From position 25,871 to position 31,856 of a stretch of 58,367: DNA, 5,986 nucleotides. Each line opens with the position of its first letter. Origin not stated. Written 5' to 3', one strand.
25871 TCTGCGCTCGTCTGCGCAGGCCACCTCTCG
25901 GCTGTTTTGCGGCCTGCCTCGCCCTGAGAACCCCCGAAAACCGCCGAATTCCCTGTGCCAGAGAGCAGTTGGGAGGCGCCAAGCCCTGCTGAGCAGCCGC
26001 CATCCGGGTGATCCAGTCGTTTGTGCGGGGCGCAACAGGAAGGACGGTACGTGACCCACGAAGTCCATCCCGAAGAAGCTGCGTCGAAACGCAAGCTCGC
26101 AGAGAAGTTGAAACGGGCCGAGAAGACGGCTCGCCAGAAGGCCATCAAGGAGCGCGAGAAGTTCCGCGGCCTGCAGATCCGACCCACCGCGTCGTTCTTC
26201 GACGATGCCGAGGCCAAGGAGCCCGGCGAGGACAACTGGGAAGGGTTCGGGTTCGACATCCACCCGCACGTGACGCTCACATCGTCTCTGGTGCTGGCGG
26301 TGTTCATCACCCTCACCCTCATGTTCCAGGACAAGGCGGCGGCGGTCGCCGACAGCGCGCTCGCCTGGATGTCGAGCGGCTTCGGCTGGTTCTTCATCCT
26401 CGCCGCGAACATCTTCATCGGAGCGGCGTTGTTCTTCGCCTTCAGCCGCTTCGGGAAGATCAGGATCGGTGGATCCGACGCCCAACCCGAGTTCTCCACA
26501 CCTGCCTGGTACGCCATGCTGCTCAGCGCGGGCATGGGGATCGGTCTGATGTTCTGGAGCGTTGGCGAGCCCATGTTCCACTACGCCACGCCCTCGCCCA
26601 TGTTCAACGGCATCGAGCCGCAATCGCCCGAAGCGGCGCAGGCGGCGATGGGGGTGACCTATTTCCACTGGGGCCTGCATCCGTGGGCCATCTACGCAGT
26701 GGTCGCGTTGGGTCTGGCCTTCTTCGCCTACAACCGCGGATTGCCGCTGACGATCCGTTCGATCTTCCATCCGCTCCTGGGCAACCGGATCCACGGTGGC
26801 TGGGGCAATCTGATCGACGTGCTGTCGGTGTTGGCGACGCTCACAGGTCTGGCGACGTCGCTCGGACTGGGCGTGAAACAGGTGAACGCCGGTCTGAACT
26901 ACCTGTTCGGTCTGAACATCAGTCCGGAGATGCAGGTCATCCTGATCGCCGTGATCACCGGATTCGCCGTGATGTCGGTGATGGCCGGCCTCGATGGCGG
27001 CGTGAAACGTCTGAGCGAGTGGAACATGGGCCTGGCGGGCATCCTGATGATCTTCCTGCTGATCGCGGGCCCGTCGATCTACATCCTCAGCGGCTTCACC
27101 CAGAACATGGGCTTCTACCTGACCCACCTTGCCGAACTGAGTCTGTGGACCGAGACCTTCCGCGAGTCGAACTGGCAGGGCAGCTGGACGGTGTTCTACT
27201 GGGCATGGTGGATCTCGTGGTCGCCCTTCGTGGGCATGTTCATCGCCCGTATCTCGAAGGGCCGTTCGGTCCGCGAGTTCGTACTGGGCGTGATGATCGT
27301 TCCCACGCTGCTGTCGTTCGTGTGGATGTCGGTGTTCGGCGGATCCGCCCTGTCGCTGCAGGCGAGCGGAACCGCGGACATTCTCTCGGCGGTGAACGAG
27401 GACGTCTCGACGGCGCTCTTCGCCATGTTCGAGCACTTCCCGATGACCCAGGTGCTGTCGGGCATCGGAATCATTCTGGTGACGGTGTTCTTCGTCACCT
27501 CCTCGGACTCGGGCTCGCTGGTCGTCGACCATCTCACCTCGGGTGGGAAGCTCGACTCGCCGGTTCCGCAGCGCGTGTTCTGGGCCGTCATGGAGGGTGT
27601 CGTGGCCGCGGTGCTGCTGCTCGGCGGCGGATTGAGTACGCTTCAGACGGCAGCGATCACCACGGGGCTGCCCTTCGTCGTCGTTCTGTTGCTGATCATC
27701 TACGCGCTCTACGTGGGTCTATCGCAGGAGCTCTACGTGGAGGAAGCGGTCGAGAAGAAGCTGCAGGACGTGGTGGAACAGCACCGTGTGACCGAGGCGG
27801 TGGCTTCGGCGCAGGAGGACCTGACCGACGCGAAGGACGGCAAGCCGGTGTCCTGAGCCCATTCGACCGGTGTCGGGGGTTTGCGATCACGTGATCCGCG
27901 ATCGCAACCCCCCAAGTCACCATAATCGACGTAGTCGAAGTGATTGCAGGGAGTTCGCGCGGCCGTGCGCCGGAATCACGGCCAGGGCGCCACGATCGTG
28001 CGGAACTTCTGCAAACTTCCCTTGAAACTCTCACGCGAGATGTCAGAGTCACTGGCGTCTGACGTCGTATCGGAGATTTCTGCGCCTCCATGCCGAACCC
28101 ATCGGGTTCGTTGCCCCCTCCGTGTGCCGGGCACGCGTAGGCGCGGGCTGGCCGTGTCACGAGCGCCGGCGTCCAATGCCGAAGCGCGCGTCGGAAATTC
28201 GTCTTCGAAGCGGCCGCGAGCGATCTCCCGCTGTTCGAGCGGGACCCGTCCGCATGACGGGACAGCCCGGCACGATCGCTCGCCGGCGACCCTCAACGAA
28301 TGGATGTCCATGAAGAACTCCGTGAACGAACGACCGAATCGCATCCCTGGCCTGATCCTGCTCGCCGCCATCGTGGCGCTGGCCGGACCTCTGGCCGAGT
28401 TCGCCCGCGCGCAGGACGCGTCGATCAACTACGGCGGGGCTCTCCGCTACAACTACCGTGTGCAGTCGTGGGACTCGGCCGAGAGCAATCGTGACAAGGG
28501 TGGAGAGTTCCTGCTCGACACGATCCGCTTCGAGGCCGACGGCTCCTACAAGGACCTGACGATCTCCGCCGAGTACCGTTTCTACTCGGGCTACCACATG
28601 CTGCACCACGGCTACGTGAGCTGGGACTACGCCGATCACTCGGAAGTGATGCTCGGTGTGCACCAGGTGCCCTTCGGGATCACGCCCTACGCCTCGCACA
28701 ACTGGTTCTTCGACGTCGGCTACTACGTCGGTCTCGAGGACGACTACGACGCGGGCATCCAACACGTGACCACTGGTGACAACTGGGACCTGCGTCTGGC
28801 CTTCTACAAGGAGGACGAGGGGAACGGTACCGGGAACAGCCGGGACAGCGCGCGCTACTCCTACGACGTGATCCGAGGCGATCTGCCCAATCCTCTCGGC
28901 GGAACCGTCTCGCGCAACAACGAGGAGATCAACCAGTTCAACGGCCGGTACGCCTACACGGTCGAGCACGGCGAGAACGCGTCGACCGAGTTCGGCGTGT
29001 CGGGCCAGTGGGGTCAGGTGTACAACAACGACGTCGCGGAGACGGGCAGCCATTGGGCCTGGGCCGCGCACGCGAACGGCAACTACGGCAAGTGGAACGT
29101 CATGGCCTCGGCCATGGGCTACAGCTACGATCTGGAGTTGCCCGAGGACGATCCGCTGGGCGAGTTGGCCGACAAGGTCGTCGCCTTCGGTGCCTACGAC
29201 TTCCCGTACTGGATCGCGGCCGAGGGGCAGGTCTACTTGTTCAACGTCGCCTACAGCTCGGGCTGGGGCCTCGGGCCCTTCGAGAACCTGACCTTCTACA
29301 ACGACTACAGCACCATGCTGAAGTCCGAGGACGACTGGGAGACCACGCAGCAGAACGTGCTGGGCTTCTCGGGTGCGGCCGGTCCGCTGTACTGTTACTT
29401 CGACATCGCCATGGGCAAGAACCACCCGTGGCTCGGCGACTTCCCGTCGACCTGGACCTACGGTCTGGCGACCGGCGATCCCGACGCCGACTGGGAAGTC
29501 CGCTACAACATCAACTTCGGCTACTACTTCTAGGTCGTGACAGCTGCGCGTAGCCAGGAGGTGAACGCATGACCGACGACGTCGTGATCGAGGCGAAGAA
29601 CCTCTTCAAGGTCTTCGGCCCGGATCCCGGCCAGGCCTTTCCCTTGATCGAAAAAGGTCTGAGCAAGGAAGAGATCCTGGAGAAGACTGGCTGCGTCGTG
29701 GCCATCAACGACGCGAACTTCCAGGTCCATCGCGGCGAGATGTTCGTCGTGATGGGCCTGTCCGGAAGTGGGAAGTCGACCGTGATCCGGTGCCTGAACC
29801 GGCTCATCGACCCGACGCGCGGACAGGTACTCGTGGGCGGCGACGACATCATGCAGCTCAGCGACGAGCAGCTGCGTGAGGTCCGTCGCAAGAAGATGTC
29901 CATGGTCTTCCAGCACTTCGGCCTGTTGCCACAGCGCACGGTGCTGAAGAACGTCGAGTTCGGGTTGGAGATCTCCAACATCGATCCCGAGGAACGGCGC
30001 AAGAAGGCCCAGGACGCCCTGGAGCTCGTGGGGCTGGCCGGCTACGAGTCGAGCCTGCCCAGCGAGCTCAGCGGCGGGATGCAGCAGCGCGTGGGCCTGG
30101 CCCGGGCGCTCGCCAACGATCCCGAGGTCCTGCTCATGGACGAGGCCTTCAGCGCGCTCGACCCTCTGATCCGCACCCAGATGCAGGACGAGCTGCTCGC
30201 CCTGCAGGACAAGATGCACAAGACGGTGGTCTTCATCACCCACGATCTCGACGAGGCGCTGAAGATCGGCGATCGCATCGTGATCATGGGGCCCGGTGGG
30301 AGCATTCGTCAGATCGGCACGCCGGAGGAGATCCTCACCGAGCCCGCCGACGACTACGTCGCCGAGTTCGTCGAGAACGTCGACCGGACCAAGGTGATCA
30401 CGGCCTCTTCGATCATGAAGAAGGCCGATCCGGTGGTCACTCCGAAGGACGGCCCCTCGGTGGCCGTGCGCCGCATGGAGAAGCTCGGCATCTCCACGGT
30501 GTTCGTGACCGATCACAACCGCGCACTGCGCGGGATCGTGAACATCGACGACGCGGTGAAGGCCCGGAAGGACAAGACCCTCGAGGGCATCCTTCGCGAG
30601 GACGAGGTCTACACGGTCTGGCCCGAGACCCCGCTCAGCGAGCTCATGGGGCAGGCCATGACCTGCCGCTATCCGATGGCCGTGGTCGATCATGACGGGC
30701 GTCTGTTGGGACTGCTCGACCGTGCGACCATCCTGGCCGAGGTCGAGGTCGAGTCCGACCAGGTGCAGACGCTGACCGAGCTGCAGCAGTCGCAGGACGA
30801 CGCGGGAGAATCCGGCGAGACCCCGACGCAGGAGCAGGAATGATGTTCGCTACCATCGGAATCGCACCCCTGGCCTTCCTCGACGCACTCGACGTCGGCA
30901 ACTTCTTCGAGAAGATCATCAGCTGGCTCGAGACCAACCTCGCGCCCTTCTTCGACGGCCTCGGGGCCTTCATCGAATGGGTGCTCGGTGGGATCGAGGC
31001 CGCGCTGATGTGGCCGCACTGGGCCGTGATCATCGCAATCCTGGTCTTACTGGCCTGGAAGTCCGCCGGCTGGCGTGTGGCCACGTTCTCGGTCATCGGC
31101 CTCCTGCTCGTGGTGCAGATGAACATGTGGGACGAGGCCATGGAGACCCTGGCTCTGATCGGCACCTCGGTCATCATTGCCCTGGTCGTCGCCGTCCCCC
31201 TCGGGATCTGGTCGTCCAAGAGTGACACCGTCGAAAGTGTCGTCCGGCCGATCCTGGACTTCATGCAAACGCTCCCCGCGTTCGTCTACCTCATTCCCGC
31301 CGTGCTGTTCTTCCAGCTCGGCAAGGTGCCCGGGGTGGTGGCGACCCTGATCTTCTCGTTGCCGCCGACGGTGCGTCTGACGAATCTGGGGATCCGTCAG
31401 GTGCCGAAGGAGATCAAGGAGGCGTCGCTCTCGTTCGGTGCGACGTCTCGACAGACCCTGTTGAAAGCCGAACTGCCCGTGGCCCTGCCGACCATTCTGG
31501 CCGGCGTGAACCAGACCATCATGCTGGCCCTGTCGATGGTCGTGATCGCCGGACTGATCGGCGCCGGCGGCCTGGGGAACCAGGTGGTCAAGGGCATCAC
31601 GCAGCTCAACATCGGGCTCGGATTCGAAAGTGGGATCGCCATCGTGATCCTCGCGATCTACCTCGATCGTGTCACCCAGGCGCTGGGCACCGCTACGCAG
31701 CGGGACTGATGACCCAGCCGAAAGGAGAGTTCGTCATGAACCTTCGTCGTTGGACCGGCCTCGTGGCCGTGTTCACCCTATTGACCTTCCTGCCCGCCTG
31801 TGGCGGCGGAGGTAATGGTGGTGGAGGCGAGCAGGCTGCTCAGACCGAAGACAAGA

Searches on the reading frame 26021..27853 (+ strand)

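Call 14: search_protein_families(library=pfam, proteins=[window:26021-27853:+], max_evalue=0.001)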
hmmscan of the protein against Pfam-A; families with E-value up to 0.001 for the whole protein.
window:26021-27853:+ (611 aa): 1 family
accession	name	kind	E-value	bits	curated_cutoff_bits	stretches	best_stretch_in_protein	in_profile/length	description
PF02028.23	BCCT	-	1.5e-191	637.5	27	1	84-570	1-485/485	BCCT, betaine/carnitine/choline family transporter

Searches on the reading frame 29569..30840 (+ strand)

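Call 14: search_protein_families(library=pfam, proteins=[window:29569-30840:+], max_evalue=0.001)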
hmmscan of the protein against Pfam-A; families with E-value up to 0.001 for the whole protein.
window:29569-30840:+ (424 aa): 7 families
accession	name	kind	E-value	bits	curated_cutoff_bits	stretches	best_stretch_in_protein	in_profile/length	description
PF00005.33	ABC_tran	-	3.2e-34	118.9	25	1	47-194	2-136/137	ABC transporter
PF00571.33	CBS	-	2.2e-12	47.5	24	2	280-333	2-55/57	CBS domain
PF09818.15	ABC_ATPase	-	1.2e-05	24.9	23.2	0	166-246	157-234/283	P-loop domain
PF13191.12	AAA_16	-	2.9e-05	25.1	32.6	1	54-95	20-63/167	AAA ATPase domain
PF13304.12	AAA_21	-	2.9e-05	24.7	27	0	59-86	2-26/304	AAA domain, putative AbiEii toxin, Type IV TA system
PF13401.12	AAA_22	-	0.00029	21.6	27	0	57-229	6-128/130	AAA domain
PF13555.12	AAA_29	-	0.00064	19.9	27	0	49-84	15-50/61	P-loop containing region of AAA domain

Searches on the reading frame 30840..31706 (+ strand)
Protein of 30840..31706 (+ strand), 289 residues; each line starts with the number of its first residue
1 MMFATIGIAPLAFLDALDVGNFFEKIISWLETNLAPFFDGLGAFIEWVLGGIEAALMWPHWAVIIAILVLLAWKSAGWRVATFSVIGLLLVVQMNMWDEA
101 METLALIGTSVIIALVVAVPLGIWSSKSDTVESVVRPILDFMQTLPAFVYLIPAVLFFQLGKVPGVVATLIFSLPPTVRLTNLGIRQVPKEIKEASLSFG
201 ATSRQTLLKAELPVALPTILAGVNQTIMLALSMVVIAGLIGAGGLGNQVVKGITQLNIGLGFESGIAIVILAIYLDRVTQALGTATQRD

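Call 14: search_protein_families(library=pfam, proteins=[window:30840-31706:+], max_evalue=0.001)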
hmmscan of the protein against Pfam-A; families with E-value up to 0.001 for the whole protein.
window:30840-31706:+ (289 aa): 1 family
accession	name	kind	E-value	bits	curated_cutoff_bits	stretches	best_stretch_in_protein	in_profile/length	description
PF00528.27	BPD_transp_1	-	2.7e-24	86.4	26.4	1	118-275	1-167/184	Binding-protein-dependent transport system inner membrane component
